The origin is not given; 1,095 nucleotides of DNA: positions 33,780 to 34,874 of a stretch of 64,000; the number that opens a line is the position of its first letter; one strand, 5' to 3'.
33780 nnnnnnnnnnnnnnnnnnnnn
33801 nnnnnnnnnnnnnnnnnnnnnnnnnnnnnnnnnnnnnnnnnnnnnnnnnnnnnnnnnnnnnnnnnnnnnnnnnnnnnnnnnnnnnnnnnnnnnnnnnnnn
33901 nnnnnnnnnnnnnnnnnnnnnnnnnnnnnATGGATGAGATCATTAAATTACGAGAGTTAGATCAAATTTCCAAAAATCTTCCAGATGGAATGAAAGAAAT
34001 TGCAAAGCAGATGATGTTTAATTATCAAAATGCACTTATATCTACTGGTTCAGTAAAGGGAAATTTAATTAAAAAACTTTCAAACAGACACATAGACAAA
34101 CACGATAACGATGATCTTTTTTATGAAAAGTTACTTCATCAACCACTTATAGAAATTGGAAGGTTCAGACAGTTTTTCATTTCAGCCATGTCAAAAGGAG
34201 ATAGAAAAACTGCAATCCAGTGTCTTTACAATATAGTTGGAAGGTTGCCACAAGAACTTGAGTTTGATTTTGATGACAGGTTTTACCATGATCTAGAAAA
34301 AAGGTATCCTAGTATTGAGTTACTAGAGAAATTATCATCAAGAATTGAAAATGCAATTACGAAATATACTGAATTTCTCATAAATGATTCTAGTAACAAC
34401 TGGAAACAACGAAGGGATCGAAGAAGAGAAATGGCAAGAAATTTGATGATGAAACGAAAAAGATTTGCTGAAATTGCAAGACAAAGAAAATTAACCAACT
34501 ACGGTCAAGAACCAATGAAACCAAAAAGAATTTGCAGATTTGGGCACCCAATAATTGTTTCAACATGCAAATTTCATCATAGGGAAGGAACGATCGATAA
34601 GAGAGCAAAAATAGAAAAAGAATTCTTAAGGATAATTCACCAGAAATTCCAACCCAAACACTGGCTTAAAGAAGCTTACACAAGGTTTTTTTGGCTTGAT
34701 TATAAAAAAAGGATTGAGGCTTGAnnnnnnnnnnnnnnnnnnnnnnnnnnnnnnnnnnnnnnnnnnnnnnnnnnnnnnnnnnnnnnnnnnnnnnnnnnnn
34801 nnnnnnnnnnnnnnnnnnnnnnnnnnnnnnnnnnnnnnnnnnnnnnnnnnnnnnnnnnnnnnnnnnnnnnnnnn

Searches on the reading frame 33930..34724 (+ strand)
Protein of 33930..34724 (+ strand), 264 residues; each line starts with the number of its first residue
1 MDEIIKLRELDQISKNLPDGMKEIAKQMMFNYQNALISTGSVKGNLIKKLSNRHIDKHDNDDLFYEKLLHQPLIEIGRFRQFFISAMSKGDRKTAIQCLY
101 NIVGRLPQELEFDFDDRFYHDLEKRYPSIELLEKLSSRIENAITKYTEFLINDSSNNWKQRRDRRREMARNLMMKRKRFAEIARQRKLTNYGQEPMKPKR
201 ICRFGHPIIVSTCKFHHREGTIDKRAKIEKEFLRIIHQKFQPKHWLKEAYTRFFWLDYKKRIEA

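Call 7: search_protein_families(library=pfam, proteins=[window:33930-34724:+], max_evalue=0.1)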
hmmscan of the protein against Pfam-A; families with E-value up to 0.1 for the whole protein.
window:33930-34724:+ (264 aa): 3 families
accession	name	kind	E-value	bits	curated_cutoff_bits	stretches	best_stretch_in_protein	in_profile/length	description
PF10820.13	DUF2543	-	0.0096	16.6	25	1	119-184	9-73/81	Protein of unknown function (DUF2543)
PF11458.13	Mistic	-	0.065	13.7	26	0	118-154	22-58/74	Membrane-integrating protein Mistic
PF04860.17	Phage_portal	-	0.097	12.3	39.1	0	142-202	32-92/321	Phage portal protein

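Call 44: search_protein_families(library=phrogs, proteins=[window:33930-34724:+], max_evalue=0.01)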
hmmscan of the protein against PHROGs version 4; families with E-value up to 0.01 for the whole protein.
window:33930-34724:+ (264 aa): 0 families
